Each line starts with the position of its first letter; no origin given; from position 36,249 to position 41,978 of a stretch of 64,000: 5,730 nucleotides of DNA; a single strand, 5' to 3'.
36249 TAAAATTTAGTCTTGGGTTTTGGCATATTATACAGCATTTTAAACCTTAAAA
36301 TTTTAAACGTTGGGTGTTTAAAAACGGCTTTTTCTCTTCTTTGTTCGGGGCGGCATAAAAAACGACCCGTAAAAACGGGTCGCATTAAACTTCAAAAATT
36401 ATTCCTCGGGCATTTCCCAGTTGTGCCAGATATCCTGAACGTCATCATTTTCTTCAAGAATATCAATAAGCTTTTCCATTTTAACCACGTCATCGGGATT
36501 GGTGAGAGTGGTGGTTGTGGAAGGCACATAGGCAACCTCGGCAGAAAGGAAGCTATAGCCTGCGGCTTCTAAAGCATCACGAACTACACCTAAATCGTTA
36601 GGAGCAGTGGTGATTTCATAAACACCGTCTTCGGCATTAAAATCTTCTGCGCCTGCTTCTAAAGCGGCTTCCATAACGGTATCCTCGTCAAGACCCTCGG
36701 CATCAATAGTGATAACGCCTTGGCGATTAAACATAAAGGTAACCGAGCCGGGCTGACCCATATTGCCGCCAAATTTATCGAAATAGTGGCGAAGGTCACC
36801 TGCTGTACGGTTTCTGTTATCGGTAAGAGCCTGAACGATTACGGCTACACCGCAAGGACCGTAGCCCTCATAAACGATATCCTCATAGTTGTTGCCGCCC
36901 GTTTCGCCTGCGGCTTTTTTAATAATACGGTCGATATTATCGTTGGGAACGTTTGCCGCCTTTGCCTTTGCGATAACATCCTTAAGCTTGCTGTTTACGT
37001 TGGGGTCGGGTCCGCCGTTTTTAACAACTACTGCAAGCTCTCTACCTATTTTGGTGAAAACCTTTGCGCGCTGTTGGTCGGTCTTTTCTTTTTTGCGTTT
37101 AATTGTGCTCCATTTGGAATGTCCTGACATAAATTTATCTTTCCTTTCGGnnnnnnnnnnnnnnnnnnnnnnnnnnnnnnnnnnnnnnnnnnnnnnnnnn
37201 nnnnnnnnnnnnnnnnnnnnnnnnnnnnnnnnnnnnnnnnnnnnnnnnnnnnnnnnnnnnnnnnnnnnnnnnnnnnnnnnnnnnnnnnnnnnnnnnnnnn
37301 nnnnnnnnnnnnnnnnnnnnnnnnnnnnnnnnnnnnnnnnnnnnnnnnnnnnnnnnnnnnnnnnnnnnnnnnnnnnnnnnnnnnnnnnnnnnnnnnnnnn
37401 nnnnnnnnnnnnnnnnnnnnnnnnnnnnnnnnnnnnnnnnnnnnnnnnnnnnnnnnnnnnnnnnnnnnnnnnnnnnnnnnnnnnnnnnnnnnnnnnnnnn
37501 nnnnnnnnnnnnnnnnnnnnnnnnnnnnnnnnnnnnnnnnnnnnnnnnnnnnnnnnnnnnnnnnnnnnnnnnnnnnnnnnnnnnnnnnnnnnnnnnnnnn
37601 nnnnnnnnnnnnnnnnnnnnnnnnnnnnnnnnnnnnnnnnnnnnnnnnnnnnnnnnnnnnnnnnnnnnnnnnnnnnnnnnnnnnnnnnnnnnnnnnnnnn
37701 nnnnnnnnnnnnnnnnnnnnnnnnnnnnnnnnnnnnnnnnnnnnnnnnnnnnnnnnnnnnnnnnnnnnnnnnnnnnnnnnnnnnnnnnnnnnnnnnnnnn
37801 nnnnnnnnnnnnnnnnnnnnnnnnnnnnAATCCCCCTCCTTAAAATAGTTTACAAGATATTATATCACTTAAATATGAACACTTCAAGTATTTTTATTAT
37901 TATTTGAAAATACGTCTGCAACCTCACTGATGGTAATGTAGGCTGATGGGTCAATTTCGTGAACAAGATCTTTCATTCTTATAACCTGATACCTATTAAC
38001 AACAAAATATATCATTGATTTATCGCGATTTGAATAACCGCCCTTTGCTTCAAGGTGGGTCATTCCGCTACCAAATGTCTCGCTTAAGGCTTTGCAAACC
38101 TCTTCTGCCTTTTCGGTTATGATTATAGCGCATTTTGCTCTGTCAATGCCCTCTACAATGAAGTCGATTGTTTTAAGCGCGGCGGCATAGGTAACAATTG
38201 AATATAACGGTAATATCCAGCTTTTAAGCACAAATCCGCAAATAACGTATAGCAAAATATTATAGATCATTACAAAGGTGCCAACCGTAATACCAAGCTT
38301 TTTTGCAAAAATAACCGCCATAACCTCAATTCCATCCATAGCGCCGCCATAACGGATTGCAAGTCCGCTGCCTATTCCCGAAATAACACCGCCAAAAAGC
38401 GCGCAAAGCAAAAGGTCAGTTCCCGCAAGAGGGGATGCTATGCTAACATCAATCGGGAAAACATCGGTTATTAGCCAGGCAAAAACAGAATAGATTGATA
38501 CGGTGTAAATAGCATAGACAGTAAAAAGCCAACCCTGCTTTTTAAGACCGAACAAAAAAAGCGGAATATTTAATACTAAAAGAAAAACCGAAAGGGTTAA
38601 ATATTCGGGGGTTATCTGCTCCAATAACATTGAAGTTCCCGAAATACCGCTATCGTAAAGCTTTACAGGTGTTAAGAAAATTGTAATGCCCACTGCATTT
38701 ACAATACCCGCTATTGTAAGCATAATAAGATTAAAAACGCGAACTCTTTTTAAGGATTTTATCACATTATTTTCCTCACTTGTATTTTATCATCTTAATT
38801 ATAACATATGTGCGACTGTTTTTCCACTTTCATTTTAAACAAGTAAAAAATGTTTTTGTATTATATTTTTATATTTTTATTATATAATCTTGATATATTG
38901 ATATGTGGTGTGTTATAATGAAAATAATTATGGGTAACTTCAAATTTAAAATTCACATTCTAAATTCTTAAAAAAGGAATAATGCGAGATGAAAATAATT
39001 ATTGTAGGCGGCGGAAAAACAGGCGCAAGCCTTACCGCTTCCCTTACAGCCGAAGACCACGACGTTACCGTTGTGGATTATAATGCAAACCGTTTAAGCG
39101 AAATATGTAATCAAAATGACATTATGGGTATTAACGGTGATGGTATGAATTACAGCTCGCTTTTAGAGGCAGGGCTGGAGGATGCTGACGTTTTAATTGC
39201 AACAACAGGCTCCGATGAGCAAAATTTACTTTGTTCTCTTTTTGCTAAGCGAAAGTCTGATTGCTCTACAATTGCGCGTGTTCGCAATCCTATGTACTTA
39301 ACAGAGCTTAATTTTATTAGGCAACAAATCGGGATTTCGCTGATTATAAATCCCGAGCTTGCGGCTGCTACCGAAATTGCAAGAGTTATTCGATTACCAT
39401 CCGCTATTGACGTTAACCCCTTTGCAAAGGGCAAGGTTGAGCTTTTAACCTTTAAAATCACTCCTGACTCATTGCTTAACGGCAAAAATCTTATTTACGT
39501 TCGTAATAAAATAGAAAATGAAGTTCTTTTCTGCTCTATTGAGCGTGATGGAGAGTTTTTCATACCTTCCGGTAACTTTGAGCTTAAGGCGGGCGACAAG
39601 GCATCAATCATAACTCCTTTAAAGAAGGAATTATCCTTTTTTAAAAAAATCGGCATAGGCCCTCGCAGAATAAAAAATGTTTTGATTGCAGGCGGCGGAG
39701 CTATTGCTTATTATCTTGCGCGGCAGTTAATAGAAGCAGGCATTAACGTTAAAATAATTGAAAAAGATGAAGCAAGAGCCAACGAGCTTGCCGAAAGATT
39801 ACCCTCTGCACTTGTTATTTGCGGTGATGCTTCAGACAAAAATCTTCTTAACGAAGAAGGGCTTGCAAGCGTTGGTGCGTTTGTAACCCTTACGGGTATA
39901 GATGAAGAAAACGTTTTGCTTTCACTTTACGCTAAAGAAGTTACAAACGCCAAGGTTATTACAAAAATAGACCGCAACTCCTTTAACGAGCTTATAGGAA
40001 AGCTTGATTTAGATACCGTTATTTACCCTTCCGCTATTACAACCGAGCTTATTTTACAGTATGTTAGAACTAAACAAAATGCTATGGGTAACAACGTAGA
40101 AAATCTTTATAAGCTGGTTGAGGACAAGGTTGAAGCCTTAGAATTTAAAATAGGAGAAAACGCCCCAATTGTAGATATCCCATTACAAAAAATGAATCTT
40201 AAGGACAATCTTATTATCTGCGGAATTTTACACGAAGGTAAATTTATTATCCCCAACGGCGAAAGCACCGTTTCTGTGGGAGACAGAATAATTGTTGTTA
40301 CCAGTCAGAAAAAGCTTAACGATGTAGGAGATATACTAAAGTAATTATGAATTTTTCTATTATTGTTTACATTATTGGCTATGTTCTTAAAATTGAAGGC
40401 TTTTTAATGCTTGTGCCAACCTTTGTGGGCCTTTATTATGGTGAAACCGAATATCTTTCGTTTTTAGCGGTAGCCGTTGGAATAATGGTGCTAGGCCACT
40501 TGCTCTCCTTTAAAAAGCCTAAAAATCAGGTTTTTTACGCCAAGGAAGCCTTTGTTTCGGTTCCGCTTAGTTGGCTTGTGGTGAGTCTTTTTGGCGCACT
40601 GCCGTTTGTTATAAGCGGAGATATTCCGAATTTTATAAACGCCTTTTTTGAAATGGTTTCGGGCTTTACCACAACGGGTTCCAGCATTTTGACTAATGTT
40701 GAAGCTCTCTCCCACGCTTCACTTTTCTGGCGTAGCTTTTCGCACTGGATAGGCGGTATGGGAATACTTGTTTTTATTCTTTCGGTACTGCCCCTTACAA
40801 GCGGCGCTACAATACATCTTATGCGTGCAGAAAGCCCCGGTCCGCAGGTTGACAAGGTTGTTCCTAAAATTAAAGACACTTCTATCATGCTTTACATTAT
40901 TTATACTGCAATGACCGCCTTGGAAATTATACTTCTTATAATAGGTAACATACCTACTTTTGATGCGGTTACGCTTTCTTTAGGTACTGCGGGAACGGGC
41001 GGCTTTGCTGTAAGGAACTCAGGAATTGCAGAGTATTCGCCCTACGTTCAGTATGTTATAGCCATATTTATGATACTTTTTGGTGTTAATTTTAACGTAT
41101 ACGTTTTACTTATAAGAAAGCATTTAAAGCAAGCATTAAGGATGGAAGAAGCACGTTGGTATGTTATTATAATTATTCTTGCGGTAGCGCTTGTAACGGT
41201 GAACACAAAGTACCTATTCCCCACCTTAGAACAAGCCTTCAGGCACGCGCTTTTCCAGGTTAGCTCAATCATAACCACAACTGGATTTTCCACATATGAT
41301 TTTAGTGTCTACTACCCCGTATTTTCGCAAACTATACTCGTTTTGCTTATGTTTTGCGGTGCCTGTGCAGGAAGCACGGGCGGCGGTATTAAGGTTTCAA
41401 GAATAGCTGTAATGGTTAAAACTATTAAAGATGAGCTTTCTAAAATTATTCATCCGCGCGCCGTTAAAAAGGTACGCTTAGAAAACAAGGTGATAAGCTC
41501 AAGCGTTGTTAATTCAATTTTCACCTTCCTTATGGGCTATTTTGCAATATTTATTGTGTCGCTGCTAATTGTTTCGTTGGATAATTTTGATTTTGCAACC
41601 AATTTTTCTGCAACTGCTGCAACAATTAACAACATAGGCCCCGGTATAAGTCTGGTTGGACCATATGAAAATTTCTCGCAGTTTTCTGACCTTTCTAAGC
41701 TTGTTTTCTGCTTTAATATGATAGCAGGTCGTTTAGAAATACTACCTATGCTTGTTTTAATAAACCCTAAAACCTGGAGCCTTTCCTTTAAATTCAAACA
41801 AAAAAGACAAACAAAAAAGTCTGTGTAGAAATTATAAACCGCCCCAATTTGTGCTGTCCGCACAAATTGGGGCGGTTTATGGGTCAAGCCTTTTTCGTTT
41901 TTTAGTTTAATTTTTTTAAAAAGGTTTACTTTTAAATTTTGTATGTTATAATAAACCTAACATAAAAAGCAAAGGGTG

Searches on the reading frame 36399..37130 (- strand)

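Call 56: search_protein_families(library=pfam, proteins=[window:36399-37130:-], max_evalue=0.00001)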
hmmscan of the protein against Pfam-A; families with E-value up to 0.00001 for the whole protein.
window:36399-37130:- (243 aa): 2 families
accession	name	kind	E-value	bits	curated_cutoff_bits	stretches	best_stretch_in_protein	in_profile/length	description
PF01709.26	Transcrip_reg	-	3.2e-63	212.6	27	1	82-238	1-160/160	TACO1/YebC second and third domain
PF20772.2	TACO1_YebC_N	-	9.1e-31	106.6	36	1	5-76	1-73/73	TACO1/YebC protein N-terminal domain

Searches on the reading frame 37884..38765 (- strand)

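Call 56: search_protein_families(library=pfam, proteins=[window:37884-38765:-], max_evalue=0.00001)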
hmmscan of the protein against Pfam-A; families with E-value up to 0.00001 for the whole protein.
window:37884-38765:- (293 aa): 2 families
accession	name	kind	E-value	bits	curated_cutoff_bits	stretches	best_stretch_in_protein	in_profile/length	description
PF02588.21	YitT_membrane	-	3e-49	167.6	24.3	1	13-227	2-204/205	Uncharacterised 5xTM membrane BCR, YitT family COG1284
PF10035.14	DUF2179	-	1.5e-20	73.2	22.8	1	234-286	2-54/55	Uncharacterized protein conserved in bacteria (DUF2179)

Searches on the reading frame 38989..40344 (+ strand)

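Call 56: search_protein_families(library=pfam, proteins=[window:38989-40344:+], max_evalue=0.00001)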
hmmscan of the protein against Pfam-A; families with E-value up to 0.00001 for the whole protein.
window:38989-40344:+ (451 aa): 10 families
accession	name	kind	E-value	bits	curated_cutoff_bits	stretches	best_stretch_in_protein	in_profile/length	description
PF02254.24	TrkA_N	-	7.1e-51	171.9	23.8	2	231-347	1-116/116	TrkA-N domain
PF02080.26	TrkA_C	-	2.2e-20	72.7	27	1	385-450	3-70/71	TrkA-C domain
PF13241.12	NAD_binding_7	-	1.3e-10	42.2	22.1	0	2-79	9-75/104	Putative NAD(P)-binding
PF01488.26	Shikimate_DH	-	8.4e-10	39.3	24.3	0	2-80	14-90/138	Shikimate / quinate 5-dehydrogenase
PF03807.23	F420_oxidored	-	1.9e-09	38.4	21.6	0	233-272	5-45/94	NADP oxidoreductase coenzyme F420-dependent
PF13460.12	NAD_binding_10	-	8.3e-08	32.7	27.2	0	8-78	3-73/184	NAD(P)H-binding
PF03435.24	Sacchrp_dh_NADP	-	3e-07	31.3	25.1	0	3-74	1-77/129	Saccharopine dehydrogenase NADP binding domain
PF00070.33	Pyr_redox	-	1.9e-06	28.7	22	0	2-35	1-34/82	Pyridine nucleotide-disulphide oxidoreductase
PF02558.23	ApbA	-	2.5e-06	27.6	22.2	0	3-45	1-41/150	Ketopantoate reductase PanE/ApbA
PF01266.30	DAO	-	5e-06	26.7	27.9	0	2-31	1-30/353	FAD dependent oxidoreductase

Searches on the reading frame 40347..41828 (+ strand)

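Call 56: search_protein_families(library=pfam, proteins=[window:40347-41828:+], max_evalue=0.00001)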
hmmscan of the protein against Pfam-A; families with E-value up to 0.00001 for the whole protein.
window:40347-41828:+ (493 aa): 1 family
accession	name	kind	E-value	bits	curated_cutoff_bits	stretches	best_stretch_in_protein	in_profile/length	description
PF02386.22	TrkH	-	1.2e-62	212.5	27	1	47-473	13-491/502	Cation transport protein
